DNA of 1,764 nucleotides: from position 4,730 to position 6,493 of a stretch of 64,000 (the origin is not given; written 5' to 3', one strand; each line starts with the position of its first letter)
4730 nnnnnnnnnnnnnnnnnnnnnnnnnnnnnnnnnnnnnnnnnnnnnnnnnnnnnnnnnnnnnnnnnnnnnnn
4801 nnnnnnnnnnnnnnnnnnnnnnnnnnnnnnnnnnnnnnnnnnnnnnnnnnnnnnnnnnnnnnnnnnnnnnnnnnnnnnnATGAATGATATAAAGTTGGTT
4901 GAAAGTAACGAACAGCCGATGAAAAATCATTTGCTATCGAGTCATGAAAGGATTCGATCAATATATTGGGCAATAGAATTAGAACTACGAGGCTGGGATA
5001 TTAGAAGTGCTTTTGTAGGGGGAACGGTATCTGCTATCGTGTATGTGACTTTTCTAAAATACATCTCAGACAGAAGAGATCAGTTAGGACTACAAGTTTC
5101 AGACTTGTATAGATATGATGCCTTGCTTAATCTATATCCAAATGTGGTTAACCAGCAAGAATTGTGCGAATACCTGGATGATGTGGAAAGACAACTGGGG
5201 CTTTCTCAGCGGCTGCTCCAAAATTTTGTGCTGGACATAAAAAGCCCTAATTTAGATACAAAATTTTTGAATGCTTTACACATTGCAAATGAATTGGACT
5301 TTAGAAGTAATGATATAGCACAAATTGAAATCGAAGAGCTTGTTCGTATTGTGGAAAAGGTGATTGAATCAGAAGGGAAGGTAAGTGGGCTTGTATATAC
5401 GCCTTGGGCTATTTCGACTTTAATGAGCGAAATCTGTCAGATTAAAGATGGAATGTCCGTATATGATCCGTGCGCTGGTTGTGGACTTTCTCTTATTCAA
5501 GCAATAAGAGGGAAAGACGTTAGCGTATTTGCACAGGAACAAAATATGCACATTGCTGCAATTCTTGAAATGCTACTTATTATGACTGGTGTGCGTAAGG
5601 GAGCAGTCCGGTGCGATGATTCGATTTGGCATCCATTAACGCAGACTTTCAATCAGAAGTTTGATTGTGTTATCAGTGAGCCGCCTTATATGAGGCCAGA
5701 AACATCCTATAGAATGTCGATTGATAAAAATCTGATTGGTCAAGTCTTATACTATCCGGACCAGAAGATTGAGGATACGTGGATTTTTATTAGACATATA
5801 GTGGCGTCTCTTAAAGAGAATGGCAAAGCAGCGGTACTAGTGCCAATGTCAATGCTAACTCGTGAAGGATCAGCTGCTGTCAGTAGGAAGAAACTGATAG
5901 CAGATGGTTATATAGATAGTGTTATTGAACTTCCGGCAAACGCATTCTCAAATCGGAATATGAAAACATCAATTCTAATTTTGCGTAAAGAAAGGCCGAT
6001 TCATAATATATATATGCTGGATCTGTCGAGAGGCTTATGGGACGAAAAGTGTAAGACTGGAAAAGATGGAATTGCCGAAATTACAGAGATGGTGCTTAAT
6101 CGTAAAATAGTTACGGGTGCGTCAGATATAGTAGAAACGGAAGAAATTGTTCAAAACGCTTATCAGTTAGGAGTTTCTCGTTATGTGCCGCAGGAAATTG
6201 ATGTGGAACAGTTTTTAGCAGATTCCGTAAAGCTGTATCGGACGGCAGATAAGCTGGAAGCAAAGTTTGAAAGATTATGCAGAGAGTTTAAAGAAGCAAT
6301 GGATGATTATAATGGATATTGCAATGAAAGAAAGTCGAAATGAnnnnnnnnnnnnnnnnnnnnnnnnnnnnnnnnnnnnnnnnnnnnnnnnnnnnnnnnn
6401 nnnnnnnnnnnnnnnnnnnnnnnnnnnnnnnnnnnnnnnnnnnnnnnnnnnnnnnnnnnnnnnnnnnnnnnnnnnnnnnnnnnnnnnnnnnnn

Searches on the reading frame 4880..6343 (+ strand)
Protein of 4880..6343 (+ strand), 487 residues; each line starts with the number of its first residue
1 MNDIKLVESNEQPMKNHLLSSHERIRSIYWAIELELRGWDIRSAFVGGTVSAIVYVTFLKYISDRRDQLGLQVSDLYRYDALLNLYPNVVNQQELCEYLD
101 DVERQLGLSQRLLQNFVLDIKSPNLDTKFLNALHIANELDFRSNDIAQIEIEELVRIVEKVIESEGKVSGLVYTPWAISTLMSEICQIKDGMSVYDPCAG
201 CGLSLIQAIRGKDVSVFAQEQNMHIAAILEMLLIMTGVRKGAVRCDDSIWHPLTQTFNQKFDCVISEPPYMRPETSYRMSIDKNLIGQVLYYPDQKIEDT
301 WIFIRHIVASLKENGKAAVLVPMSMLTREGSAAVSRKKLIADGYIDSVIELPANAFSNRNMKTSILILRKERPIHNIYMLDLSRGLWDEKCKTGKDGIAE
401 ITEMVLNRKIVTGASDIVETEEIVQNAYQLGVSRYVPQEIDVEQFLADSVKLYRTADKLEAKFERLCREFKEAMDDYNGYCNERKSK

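Call 24: search_protein_families(library=pfam, proteins=[window:4880-6343:+], max_evalue=0.001)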
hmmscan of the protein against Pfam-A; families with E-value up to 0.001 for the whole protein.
window:4880-6343:+ (487 aa): 2 families
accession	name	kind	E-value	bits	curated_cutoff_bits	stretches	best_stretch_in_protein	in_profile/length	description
PF02384.22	N6_Mtase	-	2.5e-44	152.3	20.4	1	158-439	14-306/311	N-6 DNA Methylase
PF07669.17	Eco57I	-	3.8e-08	34.1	25.3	1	256-353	70-168/171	Eco57I restriction-modification methylase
